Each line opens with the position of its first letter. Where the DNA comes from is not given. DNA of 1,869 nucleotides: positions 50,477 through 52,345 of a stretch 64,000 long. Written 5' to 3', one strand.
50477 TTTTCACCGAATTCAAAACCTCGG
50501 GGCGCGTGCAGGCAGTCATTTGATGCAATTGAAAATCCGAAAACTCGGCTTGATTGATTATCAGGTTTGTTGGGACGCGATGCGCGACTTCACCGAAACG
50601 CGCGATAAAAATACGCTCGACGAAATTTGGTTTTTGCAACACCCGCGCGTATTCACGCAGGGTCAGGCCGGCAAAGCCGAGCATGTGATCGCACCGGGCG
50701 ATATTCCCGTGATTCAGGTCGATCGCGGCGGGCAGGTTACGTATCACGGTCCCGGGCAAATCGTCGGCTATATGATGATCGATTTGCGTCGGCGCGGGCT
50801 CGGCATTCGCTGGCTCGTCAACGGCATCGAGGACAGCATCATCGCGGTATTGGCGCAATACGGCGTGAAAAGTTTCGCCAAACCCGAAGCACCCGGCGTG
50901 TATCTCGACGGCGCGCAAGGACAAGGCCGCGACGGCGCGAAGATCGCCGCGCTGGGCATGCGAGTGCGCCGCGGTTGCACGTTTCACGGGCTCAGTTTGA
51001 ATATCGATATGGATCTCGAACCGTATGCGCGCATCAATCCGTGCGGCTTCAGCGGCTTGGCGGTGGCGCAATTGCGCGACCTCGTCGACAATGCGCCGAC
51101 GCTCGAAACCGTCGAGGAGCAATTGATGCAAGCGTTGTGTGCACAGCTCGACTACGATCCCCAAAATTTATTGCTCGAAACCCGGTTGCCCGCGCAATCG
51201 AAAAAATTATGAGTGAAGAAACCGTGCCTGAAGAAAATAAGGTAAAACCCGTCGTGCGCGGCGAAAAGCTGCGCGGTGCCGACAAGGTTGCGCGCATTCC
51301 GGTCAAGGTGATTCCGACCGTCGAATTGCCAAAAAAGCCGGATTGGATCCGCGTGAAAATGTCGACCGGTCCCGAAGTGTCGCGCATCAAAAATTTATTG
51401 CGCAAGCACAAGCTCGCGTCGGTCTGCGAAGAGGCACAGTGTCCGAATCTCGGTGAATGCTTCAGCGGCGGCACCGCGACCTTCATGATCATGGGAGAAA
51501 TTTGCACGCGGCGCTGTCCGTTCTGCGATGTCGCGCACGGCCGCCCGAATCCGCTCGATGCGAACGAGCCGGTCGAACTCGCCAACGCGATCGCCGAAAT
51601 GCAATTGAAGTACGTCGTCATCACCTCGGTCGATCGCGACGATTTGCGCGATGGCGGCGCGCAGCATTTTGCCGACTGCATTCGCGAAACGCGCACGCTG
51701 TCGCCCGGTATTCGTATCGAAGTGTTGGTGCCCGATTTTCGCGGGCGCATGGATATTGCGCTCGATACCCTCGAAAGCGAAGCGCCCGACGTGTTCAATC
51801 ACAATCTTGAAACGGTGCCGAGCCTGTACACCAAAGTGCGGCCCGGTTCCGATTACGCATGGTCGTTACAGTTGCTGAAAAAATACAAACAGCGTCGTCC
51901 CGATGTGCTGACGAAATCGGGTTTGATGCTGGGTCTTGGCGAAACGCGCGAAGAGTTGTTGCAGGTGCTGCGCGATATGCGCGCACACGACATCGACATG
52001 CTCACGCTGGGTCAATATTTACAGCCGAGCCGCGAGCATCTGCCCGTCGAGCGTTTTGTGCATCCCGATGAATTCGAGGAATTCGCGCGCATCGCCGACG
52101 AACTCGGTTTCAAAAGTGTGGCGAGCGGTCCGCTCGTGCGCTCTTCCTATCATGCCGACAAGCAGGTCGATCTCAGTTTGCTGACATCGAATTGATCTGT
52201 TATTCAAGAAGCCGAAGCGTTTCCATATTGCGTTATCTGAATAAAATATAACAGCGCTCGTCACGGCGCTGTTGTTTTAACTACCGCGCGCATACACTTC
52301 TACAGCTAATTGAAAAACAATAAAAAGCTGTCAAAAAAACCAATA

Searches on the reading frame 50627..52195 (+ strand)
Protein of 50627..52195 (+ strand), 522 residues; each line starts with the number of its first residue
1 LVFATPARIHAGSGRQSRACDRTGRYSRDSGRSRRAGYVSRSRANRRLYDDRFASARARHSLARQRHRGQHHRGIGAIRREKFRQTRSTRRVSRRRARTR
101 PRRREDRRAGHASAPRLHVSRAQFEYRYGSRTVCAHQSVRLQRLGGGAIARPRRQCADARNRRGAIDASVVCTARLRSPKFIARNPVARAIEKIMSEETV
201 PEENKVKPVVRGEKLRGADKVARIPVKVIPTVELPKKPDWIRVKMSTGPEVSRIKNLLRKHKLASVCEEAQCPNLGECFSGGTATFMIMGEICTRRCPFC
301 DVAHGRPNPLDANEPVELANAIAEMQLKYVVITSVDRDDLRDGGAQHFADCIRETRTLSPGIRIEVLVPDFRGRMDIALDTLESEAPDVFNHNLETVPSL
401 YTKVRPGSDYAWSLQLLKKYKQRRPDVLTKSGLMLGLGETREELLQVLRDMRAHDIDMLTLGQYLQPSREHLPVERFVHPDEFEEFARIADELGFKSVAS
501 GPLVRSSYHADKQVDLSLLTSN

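Call 26: search_protein_families(library=ncbifam, proteins=[window:50627-52195:+], max_evalue=1e-8)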
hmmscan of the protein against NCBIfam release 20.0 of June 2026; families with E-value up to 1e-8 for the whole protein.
window:50627-52195:+ (522 aa): 4 families
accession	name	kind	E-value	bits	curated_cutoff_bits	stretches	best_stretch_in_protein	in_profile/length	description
NF009544.0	PRK12928.1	subfamily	1.8e-135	451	210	1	216-514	7-297/300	lipoyl synthase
NF004019.1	PRK05481.1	subfamily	9.8e-131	435.2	203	1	237-515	1-278/286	lipoyl synthase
TIGR00510.1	lipA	equivalog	3.8e-127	423.7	310.25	1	233-512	13-292/302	lipoyl synthase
NF053790.1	LplA_LipA_fuse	exception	2.2e-114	383.3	800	1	236-513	332-606/606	bifunctional lipoate--protein ligase/lipoyl synthase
